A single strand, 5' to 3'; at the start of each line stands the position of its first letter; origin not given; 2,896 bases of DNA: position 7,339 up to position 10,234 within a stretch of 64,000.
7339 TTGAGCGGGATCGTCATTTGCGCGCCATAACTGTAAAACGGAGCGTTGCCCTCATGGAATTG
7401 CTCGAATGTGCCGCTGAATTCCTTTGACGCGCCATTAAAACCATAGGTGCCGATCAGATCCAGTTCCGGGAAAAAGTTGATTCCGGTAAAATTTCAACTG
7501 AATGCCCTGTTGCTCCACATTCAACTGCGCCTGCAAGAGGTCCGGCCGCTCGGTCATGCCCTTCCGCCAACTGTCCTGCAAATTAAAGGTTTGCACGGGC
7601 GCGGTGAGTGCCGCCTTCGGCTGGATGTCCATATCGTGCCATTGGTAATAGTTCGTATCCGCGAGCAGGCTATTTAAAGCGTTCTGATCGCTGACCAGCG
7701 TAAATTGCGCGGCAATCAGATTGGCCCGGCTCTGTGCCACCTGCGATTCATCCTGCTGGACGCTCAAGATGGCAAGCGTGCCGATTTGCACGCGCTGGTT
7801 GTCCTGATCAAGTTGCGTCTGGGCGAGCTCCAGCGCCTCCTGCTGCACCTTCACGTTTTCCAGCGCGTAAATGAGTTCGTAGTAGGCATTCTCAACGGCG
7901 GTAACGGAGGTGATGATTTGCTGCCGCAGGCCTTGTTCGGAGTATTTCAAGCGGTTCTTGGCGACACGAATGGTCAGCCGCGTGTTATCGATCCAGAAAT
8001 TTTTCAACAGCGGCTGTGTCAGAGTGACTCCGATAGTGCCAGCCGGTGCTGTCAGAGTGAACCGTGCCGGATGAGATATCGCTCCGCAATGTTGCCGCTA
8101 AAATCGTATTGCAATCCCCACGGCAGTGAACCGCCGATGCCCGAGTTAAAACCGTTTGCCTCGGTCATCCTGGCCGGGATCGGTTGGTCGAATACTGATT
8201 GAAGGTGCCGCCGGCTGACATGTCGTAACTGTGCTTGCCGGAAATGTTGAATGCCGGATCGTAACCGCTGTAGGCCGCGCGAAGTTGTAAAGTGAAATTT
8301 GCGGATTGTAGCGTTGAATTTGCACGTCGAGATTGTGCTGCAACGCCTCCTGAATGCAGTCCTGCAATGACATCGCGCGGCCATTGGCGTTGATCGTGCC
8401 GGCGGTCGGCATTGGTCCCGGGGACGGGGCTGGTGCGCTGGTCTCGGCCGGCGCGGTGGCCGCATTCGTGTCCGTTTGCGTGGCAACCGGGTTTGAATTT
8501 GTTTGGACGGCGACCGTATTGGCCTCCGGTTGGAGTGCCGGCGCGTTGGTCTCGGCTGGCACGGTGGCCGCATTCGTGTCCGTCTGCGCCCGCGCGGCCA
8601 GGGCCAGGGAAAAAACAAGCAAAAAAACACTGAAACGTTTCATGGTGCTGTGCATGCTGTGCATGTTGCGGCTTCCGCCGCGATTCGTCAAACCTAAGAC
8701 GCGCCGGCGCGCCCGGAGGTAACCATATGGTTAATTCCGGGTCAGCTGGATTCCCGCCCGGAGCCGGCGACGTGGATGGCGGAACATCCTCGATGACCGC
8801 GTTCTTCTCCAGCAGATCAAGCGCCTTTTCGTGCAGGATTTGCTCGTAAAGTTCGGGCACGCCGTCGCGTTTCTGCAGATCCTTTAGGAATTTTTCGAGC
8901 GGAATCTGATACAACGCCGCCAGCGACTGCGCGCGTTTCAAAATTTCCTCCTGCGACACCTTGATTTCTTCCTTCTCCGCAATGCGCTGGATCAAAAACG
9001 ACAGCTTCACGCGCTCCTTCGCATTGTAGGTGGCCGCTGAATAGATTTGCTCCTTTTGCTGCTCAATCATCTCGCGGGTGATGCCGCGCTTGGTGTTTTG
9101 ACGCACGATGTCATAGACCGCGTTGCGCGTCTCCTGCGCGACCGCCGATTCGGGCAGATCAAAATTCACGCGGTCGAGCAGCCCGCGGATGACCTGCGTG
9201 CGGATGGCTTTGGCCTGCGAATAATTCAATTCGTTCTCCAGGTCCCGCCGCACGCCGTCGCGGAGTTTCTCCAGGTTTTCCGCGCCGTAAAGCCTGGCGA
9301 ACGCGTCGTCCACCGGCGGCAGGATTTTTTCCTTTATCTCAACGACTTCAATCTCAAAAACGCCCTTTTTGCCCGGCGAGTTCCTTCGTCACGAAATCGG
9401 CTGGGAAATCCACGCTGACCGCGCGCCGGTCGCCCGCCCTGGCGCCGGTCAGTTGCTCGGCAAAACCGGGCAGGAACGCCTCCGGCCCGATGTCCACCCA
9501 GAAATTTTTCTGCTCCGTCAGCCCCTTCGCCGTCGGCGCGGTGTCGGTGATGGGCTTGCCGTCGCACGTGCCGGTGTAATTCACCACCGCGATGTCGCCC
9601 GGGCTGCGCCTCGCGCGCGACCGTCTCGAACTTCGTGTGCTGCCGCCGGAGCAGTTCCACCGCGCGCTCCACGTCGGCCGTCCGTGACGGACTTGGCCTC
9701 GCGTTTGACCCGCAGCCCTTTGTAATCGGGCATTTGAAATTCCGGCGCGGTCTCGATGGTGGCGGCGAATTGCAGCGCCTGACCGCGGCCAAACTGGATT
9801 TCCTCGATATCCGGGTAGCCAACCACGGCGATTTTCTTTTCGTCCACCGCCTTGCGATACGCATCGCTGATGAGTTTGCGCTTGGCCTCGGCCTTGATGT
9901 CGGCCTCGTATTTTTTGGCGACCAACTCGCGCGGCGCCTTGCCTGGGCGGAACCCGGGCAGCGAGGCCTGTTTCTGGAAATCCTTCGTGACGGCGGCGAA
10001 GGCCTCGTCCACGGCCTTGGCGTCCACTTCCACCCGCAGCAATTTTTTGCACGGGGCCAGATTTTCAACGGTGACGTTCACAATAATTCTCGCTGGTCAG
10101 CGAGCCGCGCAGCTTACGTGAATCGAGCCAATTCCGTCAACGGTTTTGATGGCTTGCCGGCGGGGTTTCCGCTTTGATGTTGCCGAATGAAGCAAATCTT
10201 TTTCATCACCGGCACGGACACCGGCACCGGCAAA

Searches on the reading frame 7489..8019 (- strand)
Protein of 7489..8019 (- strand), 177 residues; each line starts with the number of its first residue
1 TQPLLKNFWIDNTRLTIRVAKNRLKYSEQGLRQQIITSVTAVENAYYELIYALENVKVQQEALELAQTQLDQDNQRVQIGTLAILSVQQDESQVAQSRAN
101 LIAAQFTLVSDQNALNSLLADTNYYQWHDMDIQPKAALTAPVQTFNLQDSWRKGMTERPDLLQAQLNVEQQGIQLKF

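Call 53: search_protein_families(library=pfam, proteins=[window:7489-8019:-], max_evalue=0.001)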
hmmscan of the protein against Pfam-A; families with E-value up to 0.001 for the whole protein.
window:7489-8019:- (177 aa): 1 family
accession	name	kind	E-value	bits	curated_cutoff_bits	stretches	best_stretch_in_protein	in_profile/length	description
PF02321.23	OEP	-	6.3e-13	49.4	22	1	11-119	78-186/187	Outer membrane efflux protein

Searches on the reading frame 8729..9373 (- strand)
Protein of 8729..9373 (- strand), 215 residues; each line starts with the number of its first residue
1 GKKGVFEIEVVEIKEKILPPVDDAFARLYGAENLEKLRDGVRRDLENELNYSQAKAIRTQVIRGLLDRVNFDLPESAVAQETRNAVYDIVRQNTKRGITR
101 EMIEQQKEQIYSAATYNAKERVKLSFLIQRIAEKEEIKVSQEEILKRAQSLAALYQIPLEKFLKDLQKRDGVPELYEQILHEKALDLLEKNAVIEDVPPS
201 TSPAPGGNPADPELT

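Call 53: search_protein_families(library=pfam, proteins=[window:8729-9373:-], max_evalue=0.001)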
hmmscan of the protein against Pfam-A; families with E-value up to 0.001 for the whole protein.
window:8729-9373:- (215 aa): 1 family
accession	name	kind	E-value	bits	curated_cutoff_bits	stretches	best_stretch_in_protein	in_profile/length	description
PF05698.19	Trigger_C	-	1.7e-26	93.6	22.7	1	34-188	2-160/162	Bacterial trigger factor protein (TF) C-terminus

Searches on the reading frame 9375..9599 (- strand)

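Call 53: search_protein_families(library=pfam, proteins=[window:9375-9599:-], max_evalue=0.001)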
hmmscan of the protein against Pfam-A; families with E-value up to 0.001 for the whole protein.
window:9375-9599:- (75 aa): 1 family
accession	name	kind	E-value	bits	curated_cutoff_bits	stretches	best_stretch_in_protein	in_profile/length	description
PF00254.34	FKBP_C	-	3.8e-09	37.2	21.1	1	1-74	8-76/94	FKBP-type peptidyl-prolyl cis-trans isomerase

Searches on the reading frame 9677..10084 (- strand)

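Call 53: search_protein_families(library=pfam, proteins=[window:9677-10084:-], max_evalue=0.001)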
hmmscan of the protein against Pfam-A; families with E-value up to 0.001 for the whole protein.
window:9677-10084:- (136 aa): 1 family
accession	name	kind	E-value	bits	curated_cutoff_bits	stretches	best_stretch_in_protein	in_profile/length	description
PF05697.18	Trigger_N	-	1e-37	130.1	22.2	1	3-135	2-134/144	Bacterial trigger factor protein (TF)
